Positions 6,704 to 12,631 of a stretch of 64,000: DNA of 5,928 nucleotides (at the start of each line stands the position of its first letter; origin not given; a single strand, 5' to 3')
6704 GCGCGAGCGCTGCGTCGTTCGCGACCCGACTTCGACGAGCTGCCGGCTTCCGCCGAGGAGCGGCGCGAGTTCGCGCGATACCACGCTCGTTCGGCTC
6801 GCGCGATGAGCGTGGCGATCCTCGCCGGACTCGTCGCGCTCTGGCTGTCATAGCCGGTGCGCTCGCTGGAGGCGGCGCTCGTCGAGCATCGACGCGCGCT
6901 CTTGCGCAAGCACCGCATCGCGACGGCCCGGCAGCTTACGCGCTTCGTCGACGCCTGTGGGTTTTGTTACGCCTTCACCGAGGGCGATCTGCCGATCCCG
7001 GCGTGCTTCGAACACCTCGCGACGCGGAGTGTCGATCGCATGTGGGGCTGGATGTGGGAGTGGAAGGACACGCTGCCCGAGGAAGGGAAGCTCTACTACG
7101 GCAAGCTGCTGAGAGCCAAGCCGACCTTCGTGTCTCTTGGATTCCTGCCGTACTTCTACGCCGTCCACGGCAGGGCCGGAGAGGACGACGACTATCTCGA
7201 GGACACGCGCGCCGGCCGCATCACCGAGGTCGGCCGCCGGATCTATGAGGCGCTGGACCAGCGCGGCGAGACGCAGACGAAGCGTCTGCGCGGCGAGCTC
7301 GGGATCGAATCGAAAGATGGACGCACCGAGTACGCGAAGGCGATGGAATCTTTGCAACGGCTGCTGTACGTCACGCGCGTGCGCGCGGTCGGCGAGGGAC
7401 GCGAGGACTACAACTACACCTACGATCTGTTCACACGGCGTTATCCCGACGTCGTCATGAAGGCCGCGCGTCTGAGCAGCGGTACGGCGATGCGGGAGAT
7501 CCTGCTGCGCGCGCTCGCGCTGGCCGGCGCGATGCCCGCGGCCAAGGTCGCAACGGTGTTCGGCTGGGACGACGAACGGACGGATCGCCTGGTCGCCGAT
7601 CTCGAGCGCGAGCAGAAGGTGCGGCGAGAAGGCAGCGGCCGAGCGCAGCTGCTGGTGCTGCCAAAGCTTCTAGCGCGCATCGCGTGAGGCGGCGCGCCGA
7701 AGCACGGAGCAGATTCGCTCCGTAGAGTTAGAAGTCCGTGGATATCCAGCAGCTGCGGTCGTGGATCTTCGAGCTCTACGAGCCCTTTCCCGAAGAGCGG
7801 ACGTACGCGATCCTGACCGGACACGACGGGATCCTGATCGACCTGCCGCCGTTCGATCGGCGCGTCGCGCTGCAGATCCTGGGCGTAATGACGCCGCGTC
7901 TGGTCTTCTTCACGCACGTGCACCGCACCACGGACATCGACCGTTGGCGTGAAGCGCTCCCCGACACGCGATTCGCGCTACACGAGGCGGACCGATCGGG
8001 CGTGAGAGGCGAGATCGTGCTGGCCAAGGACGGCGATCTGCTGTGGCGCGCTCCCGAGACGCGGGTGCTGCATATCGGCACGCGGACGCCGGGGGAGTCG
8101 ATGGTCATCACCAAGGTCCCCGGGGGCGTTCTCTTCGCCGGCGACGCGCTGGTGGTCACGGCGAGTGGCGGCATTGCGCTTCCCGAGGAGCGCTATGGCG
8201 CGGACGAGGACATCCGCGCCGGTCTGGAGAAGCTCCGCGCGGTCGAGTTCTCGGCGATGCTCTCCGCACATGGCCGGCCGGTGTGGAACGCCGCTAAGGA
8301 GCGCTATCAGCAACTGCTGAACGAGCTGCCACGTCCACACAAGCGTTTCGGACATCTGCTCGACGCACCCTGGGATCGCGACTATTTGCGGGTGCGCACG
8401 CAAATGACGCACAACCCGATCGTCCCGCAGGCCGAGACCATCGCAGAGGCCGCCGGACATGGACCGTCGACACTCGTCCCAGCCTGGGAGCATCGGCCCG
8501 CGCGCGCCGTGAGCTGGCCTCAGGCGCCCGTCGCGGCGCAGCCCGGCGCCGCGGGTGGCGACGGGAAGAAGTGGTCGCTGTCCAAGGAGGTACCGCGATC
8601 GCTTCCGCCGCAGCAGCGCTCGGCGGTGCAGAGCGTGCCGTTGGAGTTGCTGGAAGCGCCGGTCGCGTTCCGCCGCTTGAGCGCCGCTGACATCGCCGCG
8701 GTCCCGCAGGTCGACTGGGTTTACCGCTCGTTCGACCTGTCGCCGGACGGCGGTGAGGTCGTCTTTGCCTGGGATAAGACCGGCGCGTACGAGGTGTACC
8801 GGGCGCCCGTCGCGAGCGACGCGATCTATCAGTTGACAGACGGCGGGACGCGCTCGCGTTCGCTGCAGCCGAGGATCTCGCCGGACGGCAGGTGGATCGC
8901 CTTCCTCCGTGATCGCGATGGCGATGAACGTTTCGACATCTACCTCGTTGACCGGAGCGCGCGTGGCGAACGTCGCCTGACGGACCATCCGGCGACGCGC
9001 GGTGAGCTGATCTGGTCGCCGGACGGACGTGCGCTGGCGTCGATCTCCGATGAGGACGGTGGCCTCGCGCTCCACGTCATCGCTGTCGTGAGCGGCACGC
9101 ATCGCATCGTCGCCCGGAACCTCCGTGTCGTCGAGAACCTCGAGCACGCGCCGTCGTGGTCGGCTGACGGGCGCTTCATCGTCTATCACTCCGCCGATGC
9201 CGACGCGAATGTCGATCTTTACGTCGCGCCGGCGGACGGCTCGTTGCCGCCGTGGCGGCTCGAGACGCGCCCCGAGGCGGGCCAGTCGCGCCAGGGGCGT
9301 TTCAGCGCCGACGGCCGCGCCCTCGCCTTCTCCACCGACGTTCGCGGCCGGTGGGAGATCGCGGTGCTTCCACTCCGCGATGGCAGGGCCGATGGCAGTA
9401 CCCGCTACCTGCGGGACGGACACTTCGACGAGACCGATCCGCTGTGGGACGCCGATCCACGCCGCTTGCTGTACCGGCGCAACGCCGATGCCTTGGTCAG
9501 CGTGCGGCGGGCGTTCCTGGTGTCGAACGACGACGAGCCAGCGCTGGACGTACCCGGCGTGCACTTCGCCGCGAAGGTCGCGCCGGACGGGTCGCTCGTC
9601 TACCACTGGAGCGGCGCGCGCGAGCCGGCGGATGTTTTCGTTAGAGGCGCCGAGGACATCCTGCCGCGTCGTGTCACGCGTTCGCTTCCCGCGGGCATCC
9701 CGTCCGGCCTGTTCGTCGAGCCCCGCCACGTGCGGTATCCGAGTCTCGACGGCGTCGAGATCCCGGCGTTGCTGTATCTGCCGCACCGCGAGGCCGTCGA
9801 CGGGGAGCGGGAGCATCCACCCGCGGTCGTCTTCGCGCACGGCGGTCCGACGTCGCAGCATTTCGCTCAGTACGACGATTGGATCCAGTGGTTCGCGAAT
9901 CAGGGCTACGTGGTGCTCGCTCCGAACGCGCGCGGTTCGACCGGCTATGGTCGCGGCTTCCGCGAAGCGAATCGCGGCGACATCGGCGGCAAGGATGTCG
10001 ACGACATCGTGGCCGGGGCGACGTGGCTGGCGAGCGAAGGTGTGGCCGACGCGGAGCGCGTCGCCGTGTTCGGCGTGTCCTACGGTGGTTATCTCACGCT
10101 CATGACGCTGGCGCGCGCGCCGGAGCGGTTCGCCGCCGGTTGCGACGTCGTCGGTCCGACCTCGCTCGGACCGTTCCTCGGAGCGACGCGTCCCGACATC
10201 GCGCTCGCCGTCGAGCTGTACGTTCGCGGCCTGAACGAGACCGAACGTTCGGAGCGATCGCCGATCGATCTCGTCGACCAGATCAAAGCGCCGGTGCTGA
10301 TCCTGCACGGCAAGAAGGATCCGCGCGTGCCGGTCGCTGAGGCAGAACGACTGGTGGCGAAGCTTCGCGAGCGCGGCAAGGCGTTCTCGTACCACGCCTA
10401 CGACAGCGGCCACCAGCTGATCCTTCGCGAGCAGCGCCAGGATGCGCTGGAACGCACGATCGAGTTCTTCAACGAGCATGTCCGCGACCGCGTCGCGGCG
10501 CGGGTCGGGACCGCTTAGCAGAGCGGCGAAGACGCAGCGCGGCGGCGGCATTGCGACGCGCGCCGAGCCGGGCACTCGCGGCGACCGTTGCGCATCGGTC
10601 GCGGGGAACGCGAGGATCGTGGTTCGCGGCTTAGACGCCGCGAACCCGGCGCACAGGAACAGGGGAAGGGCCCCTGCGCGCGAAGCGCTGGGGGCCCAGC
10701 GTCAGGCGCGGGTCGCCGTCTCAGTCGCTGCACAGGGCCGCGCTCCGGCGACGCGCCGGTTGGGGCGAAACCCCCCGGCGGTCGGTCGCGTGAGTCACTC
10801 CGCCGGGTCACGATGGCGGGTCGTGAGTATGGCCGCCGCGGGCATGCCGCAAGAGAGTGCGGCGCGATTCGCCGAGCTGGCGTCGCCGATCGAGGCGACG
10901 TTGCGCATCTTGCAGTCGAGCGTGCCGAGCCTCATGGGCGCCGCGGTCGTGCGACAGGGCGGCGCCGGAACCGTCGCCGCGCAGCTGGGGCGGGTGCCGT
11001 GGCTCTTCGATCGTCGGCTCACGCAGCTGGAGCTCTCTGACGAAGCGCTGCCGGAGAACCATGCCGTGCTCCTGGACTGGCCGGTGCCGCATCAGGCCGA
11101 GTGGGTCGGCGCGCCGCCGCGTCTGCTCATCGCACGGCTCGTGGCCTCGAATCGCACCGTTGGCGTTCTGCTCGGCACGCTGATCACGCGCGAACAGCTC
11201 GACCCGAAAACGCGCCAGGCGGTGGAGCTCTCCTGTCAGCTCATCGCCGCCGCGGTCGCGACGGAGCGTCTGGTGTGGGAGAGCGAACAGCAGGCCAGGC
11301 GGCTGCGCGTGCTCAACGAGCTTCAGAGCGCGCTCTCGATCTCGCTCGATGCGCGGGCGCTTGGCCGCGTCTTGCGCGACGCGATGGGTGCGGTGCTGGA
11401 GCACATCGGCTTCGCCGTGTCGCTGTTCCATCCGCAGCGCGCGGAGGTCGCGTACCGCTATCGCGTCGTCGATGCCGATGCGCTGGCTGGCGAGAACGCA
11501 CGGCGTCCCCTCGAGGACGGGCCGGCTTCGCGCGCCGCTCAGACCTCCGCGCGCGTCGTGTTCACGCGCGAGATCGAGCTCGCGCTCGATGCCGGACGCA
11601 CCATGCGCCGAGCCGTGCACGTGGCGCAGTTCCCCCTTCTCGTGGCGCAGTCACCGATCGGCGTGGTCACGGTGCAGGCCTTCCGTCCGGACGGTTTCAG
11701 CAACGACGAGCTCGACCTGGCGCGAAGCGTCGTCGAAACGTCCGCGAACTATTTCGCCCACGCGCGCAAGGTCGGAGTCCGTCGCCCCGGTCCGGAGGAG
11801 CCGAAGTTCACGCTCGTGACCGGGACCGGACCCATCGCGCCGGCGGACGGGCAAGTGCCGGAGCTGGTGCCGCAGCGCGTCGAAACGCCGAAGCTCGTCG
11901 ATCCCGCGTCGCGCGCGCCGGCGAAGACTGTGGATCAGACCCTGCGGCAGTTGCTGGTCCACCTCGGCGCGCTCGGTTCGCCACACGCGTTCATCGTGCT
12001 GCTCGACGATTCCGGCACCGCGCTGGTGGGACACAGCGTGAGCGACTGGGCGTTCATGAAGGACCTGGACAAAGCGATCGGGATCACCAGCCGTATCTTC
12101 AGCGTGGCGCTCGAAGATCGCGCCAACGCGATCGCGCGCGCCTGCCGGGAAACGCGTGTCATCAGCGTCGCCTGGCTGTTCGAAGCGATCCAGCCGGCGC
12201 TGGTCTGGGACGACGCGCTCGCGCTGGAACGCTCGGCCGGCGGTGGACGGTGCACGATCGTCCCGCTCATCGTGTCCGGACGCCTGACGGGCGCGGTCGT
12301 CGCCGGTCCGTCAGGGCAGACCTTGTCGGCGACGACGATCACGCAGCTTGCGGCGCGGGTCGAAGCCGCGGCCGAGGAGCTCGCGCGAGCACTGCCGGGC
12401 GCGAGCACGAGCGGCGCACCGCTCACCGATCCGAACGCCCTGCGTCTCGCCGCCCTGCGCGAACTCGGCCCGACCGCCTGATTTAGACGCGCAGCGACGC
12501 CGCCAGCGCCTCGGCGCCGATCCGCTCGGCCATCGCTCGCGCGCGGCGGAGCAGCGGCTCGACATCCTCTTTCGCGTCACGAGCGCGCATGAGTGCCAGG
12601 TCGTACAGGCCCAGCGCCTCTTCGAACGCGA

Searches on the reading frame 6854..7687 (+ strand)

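Call 68: search_protein_families(library=pfam, proteins=[window:6854-7687:+], max_evalue=0.00001)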
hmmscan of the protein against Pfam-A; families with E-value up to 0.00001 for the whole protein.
window:6854-7687:+ (277 aa): 2 families
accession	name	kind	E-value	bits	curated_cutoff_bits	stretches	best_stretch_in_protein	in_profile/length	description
PF24741.1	AlkZ-rel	-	1.6e-29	103.3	26.5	1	22-236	1-220/221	AlkZ related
PF06224.18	AlkZ-like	-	1.6e-09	38.3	25.9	1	74-274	34-233/329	DNA glycosylase AlkZ-like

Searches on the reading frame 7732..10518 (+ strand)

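Call 68: search_protein_families(library=pfam, proteins=[window:7732-10518:+], max_evalue=0.00001)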
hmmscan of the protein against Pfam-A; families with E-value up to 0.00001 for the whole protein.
window:7732-10518:+ (928 aa): 7 families
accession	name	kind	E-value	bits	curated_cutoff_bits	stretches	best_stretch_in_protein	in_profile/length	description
PF00326.27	Peptidase_S9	-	2.1e-46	158.6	22.6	1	717-918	6-211/213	Prolyl oligopeptidase family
PF07676.18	PD40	-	1e-22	79.9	20.9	1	379-404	13-37/38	WD40-like Beta Propeller Repeat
PF02129.25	Peptidase_S15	-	4.2e-14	53.3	23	1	673-810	1-130/262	X-Pro dipeptidyl-peptidase (S15 family)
PF01738.24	DLH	-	2e-12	47.6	21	1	697-916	14-216/217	Dienelactone hydrolase family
PF12146.15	Hydrolase_4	-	2.3e-11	43.9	27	1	697-804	5-104/239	Serine aminopeptidase, S33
PF00561.26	Abhydrolase_1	-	9.8e-10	38.9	25.8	0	697-802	1-96/245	alpha/beta hydrolase fold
PF20434.5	BD-FAE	-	1.2e-09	38.4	26.8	1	693-878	10-215/215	BD-FAE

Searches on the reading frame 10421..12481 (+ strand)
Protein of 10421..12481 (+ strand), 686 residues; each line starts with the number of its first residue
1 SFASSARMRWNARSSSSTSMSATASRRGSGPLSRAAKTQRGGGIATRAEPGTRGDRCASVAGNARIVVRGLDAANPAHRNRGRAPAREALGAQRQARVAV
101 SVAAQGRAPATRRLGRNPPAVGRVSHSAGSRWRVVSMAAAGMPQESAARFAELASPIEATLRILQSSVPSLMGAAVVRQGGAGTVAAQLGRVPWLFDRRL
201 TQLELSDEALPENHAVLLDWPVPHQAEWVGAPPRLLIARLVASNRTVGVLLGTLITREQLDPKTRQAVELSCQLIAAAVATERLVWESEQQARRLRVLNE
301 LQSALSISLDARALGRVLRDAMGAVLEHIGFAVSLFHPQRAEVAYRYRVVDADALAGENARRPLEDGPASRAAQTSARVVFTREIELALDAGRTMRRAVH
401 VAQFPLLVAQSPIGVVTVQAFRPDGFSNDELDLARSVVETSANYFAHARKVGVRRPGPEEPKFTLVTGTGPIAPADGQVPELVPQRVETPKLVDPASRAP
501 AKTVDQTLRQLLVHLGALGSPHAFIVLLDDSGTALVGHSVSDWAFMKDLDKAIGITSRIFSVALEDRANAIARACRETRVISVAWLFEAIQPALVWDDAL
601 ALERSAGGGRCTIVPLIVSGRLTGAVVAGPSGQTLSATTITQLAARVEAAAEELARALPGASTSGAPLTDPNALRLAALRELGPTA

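Call 68: search_protein_families(library=pfam, proteins=[window:10421-12481:+], max_evalue=0.00001)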
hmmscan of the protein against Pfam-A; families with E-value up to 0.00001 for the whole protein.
window:10421-12481:+ (686 aa): 1 family
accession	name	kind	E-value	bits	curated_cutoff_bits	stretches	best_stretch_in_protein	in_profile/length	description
PF13185.12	GAF_2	-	7.8e-13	49.2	28.6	1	314-441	4-131/136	GAF domain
